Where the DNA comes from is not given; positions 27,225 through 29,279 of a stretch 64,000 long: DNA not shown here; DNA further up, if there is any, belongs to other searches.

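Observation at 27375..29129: Initiating phosphoglycosyltransferase fused to a nucleotidyltransferase-like + beta-helix module with a degenerate nucleotide-binding loop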

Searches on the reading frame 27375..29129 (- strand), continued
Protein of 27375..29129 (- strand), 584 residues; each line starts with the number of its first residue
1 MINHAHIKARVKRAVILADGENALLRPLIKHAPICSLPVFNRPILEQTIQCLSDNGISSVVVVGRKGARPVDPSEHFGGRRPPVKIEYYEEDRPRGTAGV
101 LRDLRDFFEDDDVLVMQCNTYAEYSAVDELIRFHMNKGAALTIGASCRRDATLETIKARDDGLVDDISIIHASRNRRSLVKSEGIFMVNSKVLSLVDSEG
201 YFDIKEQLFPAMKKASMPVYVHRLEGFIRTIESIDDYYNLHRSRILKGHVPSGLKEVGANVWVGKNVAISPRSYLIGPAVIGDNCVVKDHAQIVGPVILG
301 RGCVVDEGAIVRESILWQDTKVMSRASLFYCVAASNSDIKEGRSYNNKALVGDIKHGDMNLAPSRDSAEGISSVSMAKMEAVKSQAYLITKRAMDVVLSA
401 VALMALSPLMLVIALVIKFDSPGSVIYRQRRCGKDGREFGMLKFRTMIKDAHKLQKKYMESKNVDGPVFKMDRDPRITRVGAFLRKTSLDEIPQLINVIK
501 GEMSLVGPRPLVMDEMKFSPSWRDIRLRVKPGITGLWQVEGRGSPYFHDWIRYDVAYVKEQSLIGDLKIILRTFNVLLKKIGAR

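Call 6: find_homologous_proteins(query=window:27375-29129:-, max_evalue=0.00001)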
Query window:27375-29129:- (584 aa): 2968 proteins with E <= 0.00001 among 8000 candidates; the best 120 are listed.
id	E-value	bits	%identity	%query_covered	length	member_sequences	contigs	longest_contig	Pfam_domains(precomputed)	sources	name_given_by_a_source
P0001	0.0e+0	1315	100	100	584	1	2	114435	PF00483.30,PF00132.31,PF25087.2,PF25084.2,PF02397.23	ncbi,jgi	-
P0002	0.0e+0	1074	79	100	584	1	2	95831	PF00483.30,PF00132.31,PF25087.2,PF25084.2,PF02397.23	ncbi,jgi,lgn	-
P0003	0.0e+0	1063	79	100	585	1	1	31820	PF00483.30,PF00132.31,PF25087.2,PF25084.2,PF02397.23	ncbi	-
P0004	0.0e+0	1059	79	100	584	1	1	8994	PF00483.30,PF00132.31,PF25087.2,PF25084.2,PF02397.23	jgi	-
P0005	0.0e+0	1040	76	100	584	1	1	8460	PF00483.30,PF00132.31,PF25087.2,PF25084.2,PF02397.23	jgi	-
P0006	0.0e+0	1029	76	100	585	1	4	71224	PF00483.30,PF00132.31,PF25087.2,PF25084.2,PF02397.23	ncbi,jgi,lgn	-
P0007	0.0e+0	1025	75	100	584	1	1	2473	PF00483.30,PF00132.31,PF25087.2,PF25084.2,PF02397.23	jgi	-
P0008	7.2e-298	1007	74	100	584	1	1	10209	PF00483.30,PF00132.31,PF25087.2,PF25084.2,PF02397.23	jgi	-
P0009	3.1e-291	985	72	100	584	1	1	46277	PF00483.30,PF00132.31,PF25087.2,PF25084.2,PF02397.23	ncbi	ncbi:MAG: sugar transferase [Thermodesulfobacteriota bacterium]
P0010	2.5e-289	979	72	99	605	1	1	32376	PF00483.30,PF00132.31,PF25087.2,PF25084.2,PF02397.23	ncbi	-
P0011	1.3e-286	970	71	100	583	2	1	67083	PF00483.30,PF00132.31,PF25087.2,PF25084.2,PF02397.23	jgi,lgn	-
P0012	4.0e-286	968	71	100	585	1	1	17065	PF00483.30,PF00132.31,PF25087.2,PF25084.2,PF02397.23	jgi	-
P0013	1.0e-283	960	71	100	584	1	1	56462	PF00483.30,PF00132.31,PF25087.2,PF25084.2,PF02397.23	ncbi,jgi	-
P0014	1.2e-189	650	49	100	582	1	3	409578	PF00483.30,PF00132.31,PF25087.2,PF25084.2,PF02397.23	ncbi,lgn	-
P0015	5.0e-187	641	49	100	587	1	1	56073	PF00483.30,PF00132.31,PF25087.2,PF25084.2,PF02397.23,PF12804.14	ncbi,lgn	-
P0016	8.5e-187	640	74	62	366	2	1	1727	PF00132.31,PF25087.2,PF25084.2,PF02397.23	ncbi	ncbi:MAG: sugar transferase, partial [Thermodesulfobacteriota bacterium]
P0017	1.1e-185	637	47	99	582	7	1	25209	PF00483.30,PF00132.31,PF25087.2,PF25084.2,PF02397.23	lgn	-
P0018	2.3e-185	636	47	98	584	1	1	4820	PF00483.30,PF00132.31,PF25087.2,PF25084.2,PF02397.23,PF24894.2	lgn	-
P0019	9.5e-185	634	47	100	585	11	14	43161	PF00483.30,PF00132.31,PF25087.2,PF25084.2,PF02397.23,PF12804.14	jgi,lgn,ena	-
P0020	9.1e-183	627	46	99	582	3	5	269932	PF00483.30,PF00132.31,PF25087.2,PF25084.2,PF02397.23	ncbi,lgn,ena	-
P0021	9.8e-183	627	49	100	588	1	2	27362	PF00483.30,PF00132.31,PF25087.2,PF25084.2,PF02397.23,PF24894.2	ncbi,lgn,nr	ncbi:MAG: sugar transferase [Deltaproteobacteria bacterium]|nr:sugar transferase [Deltaproteobacteri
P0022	2.3e-179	616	46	100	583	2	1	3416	PF00483.30,PF00132.31,PF25087.2,PF25084.2,PF02397.23,PF24894.2,PF12804.14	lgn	-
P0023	6.4e-179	614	47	99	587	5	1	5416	PF00483.30,PF00132.31,PF25087.2,PF25084.2,PF02397.23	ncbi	-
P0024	1.2e-177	610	47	99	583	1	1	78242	PF00483.30,PF00132.31,PF25087.2,PF25084.2,PF02397.23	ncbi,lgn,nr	ncbi:MAG: sugar transferase [Deltaproteobacteria bacterium]|nr:sugar transferase [Deltaproteobacteri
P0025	1.2e-176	607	47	98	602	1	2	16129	PF00483.30,PF00132.31,PF25087.2,PF25084.2,PF02397.23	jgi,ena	-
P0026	3.4e-176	605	47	99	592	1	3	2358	PF00483.30,PF00132.31,PF25087.2,PF25084.2,PF02397.23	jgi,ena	-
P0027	1.5e-173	597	46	99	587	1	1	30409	PF00483.30,PF00132.31,PF25087.2,PF25084.2,PF02397.23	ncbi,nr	ncbi:MAG: exopolysaccharide biosynthesis polyprenyl glycosylphosphotransferase [Deltaproteobacteria 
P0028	1.2e-172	594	48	99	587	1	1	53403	PF00483.30,PF25087.2,PF25084.2,PF02397.23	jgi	jgi:lipopolysaccharide/colanic/teichoic acid biosynthesis glycosyltransferase/ADP-glucose pyrophosph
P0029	3.1e-172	592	46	98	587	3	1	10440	PF00483.30,PF00132.31,PF25087.2,PF25084.2,PF02397.23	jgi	jgi:lipopolysaccharide/colanic/teichoic acid biosynthesis glycosyltransferase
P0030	1.2e-171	590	77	56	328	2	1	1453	PF00132.31,PF25087.2,PF25084.2,PF02397.23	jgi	-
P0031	2.5e-171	589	48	99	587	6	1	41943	PF00483.30,PF00132.31,PF25087.2,PF25084.2,PF02397.23,PF24894.2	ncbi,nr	ncbi:MAG: exopolysaccharide biosynthesis polyprenyl glycosylphosphotransferase [Deltaproteobacteria 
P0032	2.8e-171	589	45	99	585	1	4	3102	PF00483.30,PF00132.31,PF25087.2,PF25084.2,PF02397.23,PF24894.2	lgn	-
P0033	4.0e-171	589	46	98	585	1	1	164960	PF00483.30,PF00132.31,PF25087.2,PF25084.2,PF02397.23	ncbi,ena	-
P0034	9.7e-171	587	45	99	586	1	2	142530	PF00483.30,PF14602.13,PF00132.31,PF25087.2,PF25084.2,PF02397.23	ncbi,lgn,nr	ncbi:MAG: sugar transferase [Deltaproteobacteria bacterium]|nr:sugar transferase [Deltaproteobacteri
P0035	6.7e-170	585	47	98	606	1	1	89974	PF00483.30,PF00132.31,PF25087.2,PF25084.2,PF02397.23,PF24894.2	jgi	jgi:lipopolysaccharide/colanic/teichoic acid biosynthesis glycosyltransferase/dTDP-glucose pyrophosp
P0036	9.2e-170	584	46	99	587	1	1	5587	PF00483.30,PF00132.31,PF25087.2,PF25084.2,PF02397.23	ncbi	-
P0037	3.3e-169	582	46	100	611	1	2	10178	PF00483.30,PF00132.31,PF25087.2,PF25084.2,PF02397.23,PF24894.2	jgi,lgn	jgi:lipopolysaccharide/colanic/teichoic acid biosynthesis glycosyltransferase/dTDP-glucose pyrophosp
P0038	4.3e-169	582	48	96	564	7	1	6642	PF00483.30,PF00132.31,PF25087.2,PF25084.2,PF02397.23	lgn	-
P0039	1.5e-168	580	46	99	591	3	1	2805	PF00483.30,PF14602.13,PF00132.31,PF25087.2,PF25084.2,PF02397.23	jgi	-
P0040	3.4e-168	579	46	98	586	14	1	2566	PF00483.30,PF00132.31,PF25087.2,PF25084.2,PF02397.23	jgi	-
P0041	6.1e-168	578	46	98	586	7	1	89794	PF00483.30,PF00132.31,PF25087.2,PF25084.2,PF02397.23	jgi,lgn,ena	-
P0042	1.5e-167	577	47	99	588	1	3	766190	PF00483.30,PF00132.31,PF25087.2,PF25084.2,PF02397.23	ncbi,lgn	-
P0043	8.2e-167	574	46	98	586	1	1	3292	PF00483.30,PF00132.31,PF25087.2,PF25084.2,PF02397.23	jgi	jgi:lipopolysaccharide/colanic/teichoic acid biosynthesis glycosyltransferase/ADP-glucose pyrophosph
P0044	8.3e-167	574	46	98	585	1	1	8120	PF00483.30,PF00132.31,PF25087.2,PF25084.2,PF02397.23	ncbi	-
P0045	1.4e-166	574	45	98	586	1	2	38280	PF00483.30,PF00132.31,PF25087.2,PF25084.2,PF02397.23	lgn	-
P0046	8.1e-166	571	46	92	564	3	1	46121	PF00483.30,PF00132.31,PF25087.2,PF25084.2,PF02397.23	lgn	-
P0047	1.3e-165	571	45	99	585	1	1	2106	PF00483.30,PF00132.31,PF25087.2,PF25084.2,PF02397.23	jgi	jgi:lipopolysaccharide/colanic/teichoic acid biosynthesis glycosyltransferase/dTDP-glucose pyrophosp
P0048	1.4e-165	570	46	98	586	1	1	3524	PF00483.30,PF00132.31,PF25087.2,PF25084.2,PF02397.23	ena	-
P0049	2.3e-165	570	45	98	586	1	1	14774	PF00483.30,PF00132.31,PF25087.2,PF25084.2,PF02397.23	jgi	jgi:lipopolysaccharide/colanic/teichoic acid biosynthesis glycosyltransferase/ADP-glucose pyrophosph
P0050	2.6e-165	569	46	98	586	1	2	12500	PF00483.30,PF00132.31,PF25087.2,PF25084.2,PF02397.23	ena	-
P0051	2.6e-165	569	46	98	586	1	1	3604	PF00483.30,PF00132.31,PF25087.2,PF25084.2,PF02397.23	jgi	-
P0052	2.7e-165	569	45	99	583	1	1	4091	PF00483.30,PF00132.31,PF25087.2,PF25084.2,PF02397.23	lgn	-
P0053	6.9e-165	568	46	98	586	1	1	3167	PF00483.30,PF00132.31,PF25087.2,PF25084.2,PF02397.23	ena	-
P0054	9.8e-165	568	45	100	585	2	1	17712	PF00483.30,PF00132.31,PF25087.2,PF25084.2,PF02397.23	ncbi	ncbi:MAG: exopolysaccharide biosynthesis polyprenyl glycosylphosphotransferase [Nitrospirota bacteri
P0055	3.8e-164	566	45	98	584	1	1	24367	PF00483.30,PF00132.31,PF25087.2,PF25084.2,PF02397.23,PF24894.2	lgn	-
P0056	1.5e-163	564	45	98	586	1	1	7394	PF00483.30,PF00132.31,PF25084.2,PF02397.23,PF12804.14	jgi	jgi:lipopolysaccharide/colanic/teichoic acid biosynthesis glycosyltransferase/ADP-glucose pyrophosph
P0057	2.8e-163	563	45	98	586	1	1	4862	PF00483.30,PF00132.31,PF25087.2,PF25084.2,PF02397.23,PF24894.2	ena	-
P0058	3.1e-163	563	45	99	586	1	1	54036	PF00483.30,PF00132.31,PF25087.2,PF25084.2,PF02397.23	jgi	-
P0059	7.2e-163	561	44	99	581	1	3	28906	PF00483.30,PF00132.31,PF25087.2,PF25084.2,PF02397.23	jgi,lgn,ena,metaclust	metaclust:\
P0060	7.4e-163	561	45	98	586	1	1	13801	PF00483.30,PF00132.31,PF25087.2,PF25084.2,PF02397.23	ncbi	-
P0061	1.9e-162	560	44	99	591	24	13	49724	PF00483.30,PF14602.13,PF00132.31,PF25087.2,PF25084.2,PF02397.23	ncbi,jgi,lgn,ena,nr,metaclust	ncbi:MAG TPA: hypothetical protein DCL42_05745 [Deltaproteobacteria bacterium]|nr:hypothetical prote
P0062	3.6e-162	559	45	98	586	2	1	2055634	PF00483.30,PF00132.31,PF25087.2,PF25084.2,PF02397.23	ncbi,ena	-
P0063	3.7e-162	559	45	99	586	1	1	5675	PF00483.30,PF00132.31,PF25087.2,PF25084.2,PF02397.23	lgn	-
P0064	5.0e-162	559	46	95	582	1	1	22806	PF00483.30,PF00132.31,PF25087.2,PF25084.2,PF02397.23,PF24894.2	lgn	-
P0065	5.0e-162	559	45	98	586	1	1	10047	PF00483.30,PF00132.31,PF25087.2,PF25084.2,PF02397.23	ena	-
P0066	5.5e-162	559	45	98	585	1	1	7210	PF00483.30,PF00132.31,PF25087.2,PF25084.2,PF02397.23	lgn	-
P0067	7.0e-162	558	45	98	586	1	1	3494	PF00483.30,PF00132.31,PF25087.2,PF25084.2,PF02397.23,PF24894.2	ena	-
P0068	7.9e-162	558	45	98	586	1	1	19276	PF00483.30,PF00132.31,PF25087.2,PF25084.2,PF02397.23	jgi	-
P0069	9.4e-162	558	45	98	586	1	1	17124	PF00483.30,PF00132.31,PF25087.2,PF25084.2,PF02397.23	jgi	-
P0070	1.3e-161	557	45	98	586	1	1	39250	PF00483.30,PF00132.31,PF25087.2,PF25084.2,PF02397.23,PF24894.2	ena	-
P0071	1.7e-161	557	44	98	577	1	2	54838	PF00483.30,PF00132.31,PF25087.2,PF25084.2,PF02397.23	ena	-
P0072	1.8e-161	557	45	98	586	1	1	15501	PF00483.30,PF00132.31,PF25087.2,PF25084.2,PF02397.23,PF24894.2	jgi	-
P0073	6.9e-161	555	45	98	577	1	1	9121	PF00483.30,PF00132.31,PF25087.2,PF25084.2,PF02397.23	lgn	-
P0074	3.0e-160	553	45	99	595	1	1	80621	PF00483.30,PF00132.31,PF25087.2,PF25247.2,PF25084.2,PF02397.23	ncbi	-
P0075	4.2e-160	552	44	99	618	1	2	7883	PF00483.30,PF00132.31,PF25087.2,PF25084.2,PF02397.23,PF24894.2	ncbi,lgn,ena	-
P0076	8.1e-160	551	45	100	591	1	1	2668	PF00483.30,PF00132.31,PF25087.2,PF25084.2,PF02397.23,PF12804.14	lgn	-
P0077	1.1e-159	551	45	100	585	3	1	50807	PF00483.30,PF00132.31,PF25087.2,PF25247.2,PF25084.2,PF02397.23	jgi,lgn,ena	-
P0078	2.3e-159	550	44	99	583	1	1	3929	PF00483.30,PF00132.31,PF25087.2,PF25084.2,PF02397.23,PF24894.2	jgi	-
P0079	4.4e-159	549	46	94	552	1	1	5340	PF00483.30,PF00132.31,PF25087.2,PF25084.2,PF02397.23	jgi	-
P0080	1.3e-158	547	44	99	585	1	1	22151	PF00483.30,PF00132.31,PF25087.2,PF25247.2,PF25084.2,PF02397.23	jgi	jgi:lipopolysaccharide/colanic/teichoic acid biosynthesis glycosyltransferase/dTDP-glucose pyrophosp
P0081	2.9e-158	546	44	99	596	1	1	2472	PF00483.30,PF00132.31,PF25087.2,PF25084.2,PF02397.23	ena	-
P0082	6.3e-158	545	44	98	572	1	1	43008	PF00483.30,PF00132.31,PF25087.2,PF25084.2,PF02397.23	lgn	-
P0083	2.0e-157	543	44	94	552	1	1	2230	PF00483.30,PF00132.31,PF25087.2,PF25084.2,PF02397.23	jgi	jgi:lipopolysaccharide/colanic/teichoic acid biosynthesis glycosyltransferase/ADP-glucose pyrophosph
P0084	5.6e-157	542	43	99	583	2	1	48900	PF00483.30,PF00132.31,PF25087.2,PF25084.2,PF02397.23,PF24894.2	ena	-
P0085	1.6e-156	541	45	94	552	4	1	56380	PF00483.30,PF00132.31,PF25087.2,PF25084.2,PF02397.23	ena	-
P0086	3.5e-156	539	43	100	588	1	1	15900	PF00483.30,PF00132.31,PF25087.2,PF25084.2,PF02397.23,PF24894.2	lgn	-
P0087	1.2e-155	538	44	98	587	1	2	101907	PF00483.30,PF00132.31,PF25087.2,PF25084.2,PF02397.23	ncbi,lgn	-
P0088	2.3e-155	537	44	99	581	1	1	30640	PF00483.30,PF00132.31,PF25087.2,PF25084.2,PF02397.23,PF24894.2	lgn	-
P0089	2.4e-155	537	44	98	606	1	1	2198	PF00483.30,PF00132.31,PF25087.2,PF25084.2,PF02397.23,PF24894.2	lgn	-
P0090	3.1e-154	533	44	98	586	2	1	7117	PF00483.30,PF00132.31,PF25087.2,PF25084.2,PF02397.23,PF24894.2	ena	-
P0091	3.6e-154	533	42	99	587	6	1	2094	PF00483.30,PF00132.31,PF25087.2,PF25084.2,PF02397.23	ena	-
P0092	4.0e-154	533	43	96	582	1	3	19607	PF00483.30,PF00132.31,PF25087.2,PF25084.2,PF02397.23,PF24894.2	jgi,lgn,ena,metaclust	metaclust:\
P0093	1.1e-153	531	43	99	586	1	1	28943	PF00483.30,PF00132.31,PF25087.2,PF25084.2,PF02397.23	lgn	-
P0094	2.2e-153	530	44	95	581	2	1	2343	PF00483.30,PF00132.31,PF25087.2,PF25084.2,PF02397.23,PF24894.2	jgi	-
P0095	6.1e-153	529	44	95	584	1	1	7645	PF00483.30,PF00132.31,PF25087.2,PF25084.2,PF02397.23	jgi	jgi:lipopolysaccharide/colanic/teichoic acid biosynthesis glycosyltransferase/ADP-glucose pyrophosph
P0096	7.0e-153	528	43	100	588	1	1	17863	PF00483.30,PF00132.31,PF25087.2,PF25084.2,PF02397.23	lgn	-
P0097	7.4e-153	528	44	99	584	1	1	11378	PF00483.30,PF00132.31,PF25087.2,PF25084.2,PF02397.23,PF24894.2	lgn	-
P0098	9.1e-153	528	44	94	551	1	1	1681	PF00483.30,PF00132.31,PF25087.2,PF25084.2,PF02397.23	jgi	-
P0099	1.4e-152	527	42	99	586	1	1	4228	PF00483.30,PF00132.31,PF25087.2,PF25084.2,PF02397.23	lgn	-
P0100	1.9e-151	524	43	99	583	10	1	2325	PF00483.30,PF00132.31,PF25087.2,PF25084.2,PF02397.23,PF24894.2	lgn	-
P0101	2.9e-151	523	43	97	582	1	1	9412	PF00483.30,PF00132.31,PF25087.2,PF25084.2,PF02397.23,PF12804.14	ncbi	ncbi:MAG: sugar transferase [Nitrospirota bacterium]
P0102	3.9e-151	523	42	98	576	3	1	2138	PF00483.30,PF00132.31,PF25087.2,PF25084.2,PF02397.23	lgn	-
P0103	4.1e-151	523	45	96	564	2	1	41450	PF00483.30,PF00132.31,PF25087.2,PF25084.2,PF02397.23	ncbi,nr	ncbi:MAG: sugar transferase [Candidatus Schekmanbacteria bacterium]|nr:sugar transferase [Candidatus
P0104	1.6e-150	521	45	94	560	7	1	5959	PF00483.30,PF00132.31,PF25087.2,PF25084.2,PF02397.23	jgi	jgi:lipopolysaccharide/colanic/teichoic acid biosynthesis glycosyltransferase/ADP-glucose pyrophosph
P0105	2.2e-150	520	44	95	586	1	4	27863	PF00483.30,PF00132.31,PF25087.2,PF25084.2,PF02397.23,PF24894.2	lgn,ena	-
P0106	2.2e-150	520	44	98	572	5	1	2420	PF00483.30,PF00132.31,PF25087.2,PF25084.2,PF02397.23,PF24894.2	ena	-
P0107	2.3e-150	520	43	98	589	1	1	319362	PF00483.30,PF00132.31,PF25087.2,PF25084.2,PF02397.23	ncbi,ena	-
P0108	2.2e-149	517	43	98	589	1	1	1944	PF00483.30,PF00132.31,PF25087.2,PF25084.2,PF02397.23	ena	-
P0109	4.1e-149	516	45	98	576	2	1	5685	PF00483.30,PF00132.31,PF25087.2,PF25084.2,PF02397.23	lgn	-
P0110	6.0e-149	515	42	99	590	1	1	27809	PF00483.30,PF16314.12,PF00132.31,PF25087.2,PF25084.2,PF02397.23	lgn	-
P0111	9.5e-148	512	42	99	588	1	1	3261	PF00483.30,PF00132.31,PF25087.2,PF25084.2,PF02397.23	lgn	-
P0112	3.1e-147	510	43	98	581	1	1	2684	PF00483.30,PF00132.31,PF25087.2,PF25084.2,PF02397.23,PF24894.2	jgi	jgi:lipopolysaccharide/colanic/teichoic acid biosynthesis glycosyltransferase/NDP-sugar pyrophosphor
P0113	4.4e-145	503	44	90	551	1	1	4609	PF00483.30,PF00132.31,PF25087.2,PF25084.2,PF02397.23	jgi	-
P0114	4.8e-145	503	44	98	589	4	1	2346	PF00483.30,PF00132.31,PF25087.2,PF25084.2,PF02397.23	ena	-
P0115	2.8e-144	500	41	95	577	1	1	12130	PF00483.30,PF00132.31,PF25087.2,PF25084.2,PF02397.23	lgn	-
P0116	1.3e-143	498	41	99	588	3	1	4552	PF00483.30,PF00132.31,PF25087.2,PF25084.2,PF02397.23,PF24894.2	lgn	-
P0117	6.7e-143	496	42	98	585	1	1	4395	PF00483.30,PF16314.12,PF00132.31,PF25087.2,PF25084.2,PF02397.23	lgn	-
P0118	1.1e-142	495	41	98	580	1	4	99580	PF00483.30,PF00132.31,PF25087.2,PF25084.2,PF02397.23,PF24894.2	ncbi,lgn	-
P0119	4.9e-142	493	42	98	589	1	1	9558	PF00483.30,PF00132.31,PF25087.2,PF25084.2,PF02397.23,PF24894.2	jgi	jgi:lipopolysaccharide/colanic/teichoic acid biosynthesis glycosyltransferase/dTDP-glucose pyrophosp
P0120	1.4e-141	491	42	98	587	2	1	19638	PF00483.30,PF00132.31,PF25084.2,PF02397.23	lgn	-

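Call 27: find_encoding_contigs(protein=P0001, flank=3000, max_places=2)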
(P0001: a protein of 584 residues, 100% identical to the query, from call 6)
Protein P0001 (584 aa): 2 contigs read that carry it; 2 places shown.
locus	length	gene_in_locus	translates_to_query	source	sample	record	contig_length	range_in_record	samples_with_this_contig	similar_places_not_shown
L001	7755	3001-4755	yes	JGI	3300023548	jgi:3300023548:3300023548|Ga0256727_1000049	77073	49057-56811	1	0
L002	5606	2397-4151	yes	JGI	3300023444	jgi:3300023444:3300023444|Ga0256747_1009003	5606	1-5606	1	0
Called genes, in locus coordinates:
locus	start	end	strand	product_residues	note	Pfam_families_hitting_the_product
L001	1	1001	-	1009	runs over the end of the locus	PF13231:PMT_2, PF24575:TPR_Slam (faint), PF00515:TPR_1 (faint), PF07719:TPR_2 (faint), PF12895:ANAPC3 (faint), PF13174:TPR_6 (faint), PF13432:TPR_16 (weak), PF14559:TPR_19 (weak), +11 more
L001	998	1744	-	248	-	PF13489:Methyltransf_23, PF07021:MetW (weak), PF13847:Methyltransf_31 (weak), PF08241:Methyltransf_11, PF08242:Methyltransf_12 (weak), PF13649:Methyltransf_25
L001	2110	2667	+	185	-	PF00196:GerE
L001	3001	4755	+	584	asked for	PF00483:NTP_transferase, PF00132:Hexapep (weak), PF25084:LbH_EIF2B, PF00132:Hexapep (weak), PF25087:GMPPB_C, PF02397:Bac_transf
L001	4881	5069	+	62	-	-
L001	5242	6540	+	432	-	PF02563:Poly_export, PF10531:SLBB, PF22461:SLBB_2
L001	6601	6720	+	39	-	-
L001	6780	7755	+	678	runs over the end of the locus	PF02706:Wzz (weak), PF13807:GNVR, PF01656:CbiA, PF09140:MipZ (weak), PF10609:ParA (weak), PF13614:AAA_31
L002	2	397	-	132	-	?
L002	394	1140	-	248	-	PF13489:Methyltransf_23, PF07021:MetW (weak), PF13847:Methyltransf_31 (weak), PF08241:Methyltransf_11, PF08242:Methyltransf_12 (weak), PF13649:Methyltransf_25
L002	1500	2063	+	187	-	PF00196:GerE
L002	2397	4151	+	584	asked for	PF00483:NTP_transferase, PF00132:Hexapep (weak), PF25084:LbH_EIF2B, PF00132:Hexapep (weak), PF25087:GMPPB_C, PF02397:Bac_transf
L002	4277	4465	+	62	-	-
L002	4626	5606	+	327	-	?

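Call 28: find_encoding_contigs(protein=P0062, flank=10000, max_places=2)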
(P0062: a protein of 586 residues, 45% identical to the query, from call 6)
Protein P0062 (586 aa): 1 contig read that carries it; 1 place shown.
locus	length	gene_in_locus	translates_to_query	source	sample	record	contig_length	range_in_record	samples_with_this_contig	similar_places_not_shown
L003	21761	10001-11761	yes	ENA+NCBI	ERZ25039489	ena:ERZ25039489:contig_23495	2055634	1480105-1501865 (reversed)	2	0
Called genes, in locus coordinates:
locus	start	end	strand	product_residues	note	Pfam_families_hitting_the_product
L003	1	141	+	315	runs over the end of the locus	PF00912:Transgly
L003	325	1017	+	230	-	PF00905:Transpeptidase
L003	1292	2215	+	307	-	PF00133:tRNA-synt_1, PF09334:tRNA-synt_1g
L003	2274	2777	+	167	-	PF00133:tRNA-synt_1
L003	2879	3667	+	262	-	PF00133:tRNA-synt_1, PF01406:tRNA-synt_1e (weak), PF09334:tRNA-synt_1g (weak), PF01921:tRNA-synt_1f (weak), PF08264:Anticodon_1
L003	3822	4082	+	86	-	PF06827:zf-FPG_IleRS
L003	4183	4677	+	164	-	PF01252:Peptidase_A8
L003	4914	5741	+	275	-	PF01790:LGT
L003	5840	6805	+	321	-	PF01479:S4, PF00849:PseudoU_synth_2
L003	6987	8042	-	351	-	PF21016:RlmN_N, PF04055:Radical_SAM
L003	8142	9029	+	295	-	PF12697:Abhydrolase_6 (weak), PF12146:Hydrolase_4, PF00561:Abhydrolase_1, PF00326:Peptidase_S9 (weak)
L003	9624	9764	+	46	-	-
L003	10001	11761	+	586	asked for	PF00483:NTP_transferase, PF25084:LbH_EIF2B, PF00132:Hexapep (weak), PF25087:GMPPB_C, PF02397:Bac_transf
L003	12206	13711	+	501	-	PF00501:AMP-binding, PF13193:AMP-binding_C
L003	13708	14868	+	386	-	PF08240:ADH_N, PF16912:Glu_dehyd_C, PF00107:ADH_zinc_N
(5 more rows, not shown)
